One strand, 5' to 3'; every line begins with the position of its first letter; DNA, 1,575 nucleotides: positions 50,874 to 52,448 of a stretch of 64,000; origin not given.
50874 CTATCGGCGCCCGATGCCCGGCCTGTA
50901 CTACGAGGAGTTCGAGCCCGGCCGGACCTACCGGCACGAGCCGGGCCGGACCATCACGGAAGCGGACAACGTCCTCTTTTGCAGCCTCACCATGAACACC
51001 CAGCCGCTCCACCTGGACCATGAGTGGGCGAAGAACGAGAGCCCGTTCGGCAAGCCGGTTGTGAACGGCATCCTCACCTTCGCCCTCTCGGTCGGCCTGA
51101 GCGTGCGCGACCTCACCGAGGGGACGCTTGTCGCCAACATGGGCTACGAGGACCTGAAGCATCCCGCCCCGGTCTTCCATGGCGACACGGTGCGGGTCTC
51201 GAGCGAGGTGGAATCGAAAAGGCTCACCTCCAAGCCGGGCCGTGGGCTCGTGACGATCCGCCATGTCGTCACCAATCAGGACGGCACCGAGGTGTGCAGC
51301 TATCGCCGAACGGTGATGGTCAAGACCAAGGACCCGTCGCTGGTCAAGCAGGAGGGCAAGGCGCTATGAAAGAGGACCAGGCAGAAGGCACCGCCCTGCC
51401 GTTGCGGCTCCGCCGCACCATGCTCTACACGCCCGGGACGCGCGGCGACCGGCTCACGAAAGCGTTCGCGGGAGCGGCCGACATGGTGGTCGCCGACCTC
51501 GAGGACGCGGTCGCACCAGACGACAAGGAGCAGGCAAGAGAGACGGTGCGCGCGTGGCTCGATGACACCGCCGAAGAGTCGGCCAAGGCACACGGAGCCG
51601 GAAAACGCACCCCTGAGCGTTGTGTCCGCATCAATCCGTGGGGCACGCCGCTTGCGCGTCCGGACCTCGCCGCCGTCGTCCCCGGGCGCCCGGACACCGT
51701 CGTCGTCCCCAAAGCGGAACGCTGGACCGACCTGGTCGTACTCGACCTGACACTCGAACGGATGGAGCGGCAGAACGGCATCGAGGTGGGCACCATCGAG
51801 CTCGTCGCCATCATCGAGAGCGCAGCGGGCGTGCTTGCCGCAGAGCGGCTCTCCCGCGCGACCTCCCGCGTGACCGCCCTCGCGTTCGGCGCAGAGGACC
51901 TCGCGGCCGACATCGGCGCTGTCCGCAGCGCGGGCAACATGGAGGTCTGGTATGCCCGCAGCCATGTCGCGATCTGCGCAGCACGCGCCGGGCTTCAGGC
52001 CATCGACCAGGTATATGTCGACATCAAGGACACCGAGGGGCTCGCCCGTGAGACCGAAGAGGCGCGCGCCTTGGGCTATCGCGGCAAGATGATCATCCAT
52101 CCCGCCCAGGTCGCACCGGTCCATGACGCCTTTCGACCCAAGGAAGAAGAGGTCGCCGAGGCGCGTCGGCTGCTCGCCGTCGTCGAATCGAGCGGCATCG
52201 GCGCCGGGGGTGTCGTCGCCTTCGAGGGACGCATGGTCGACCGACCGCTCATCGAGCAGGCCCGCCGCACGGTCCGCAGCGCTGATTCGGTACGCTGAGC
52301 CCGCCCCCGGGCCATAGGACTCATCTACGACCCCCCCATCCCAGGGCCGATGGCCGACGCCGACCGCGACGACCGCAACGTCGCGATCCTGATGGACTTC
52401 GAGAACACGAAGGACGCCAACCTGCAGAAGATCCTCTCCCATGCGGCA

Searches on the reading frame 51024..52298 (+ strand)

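Call 54: search_protein_families(library=pfam, proteins=[window:51024-52298:+], max_evalue=0.00001)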
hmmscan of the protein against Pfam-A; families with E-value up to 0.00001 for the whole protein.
window:51024-52298:+ (424 aa): 2 families
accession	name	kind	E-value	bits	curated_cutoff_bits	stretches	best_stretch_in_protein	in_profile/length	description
PF03328.21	HpcH_HpaI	-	1.2e-48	165.8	25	1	131-360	1-221/221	HpcH/HpaI aldolase/citrate lyase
PF15617.12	C-C_Bond_Lyase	-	9.2e-16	58.3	28.4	1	133-405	10-299/320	C-C_Bond_Lyase of the TIM-Barrel fold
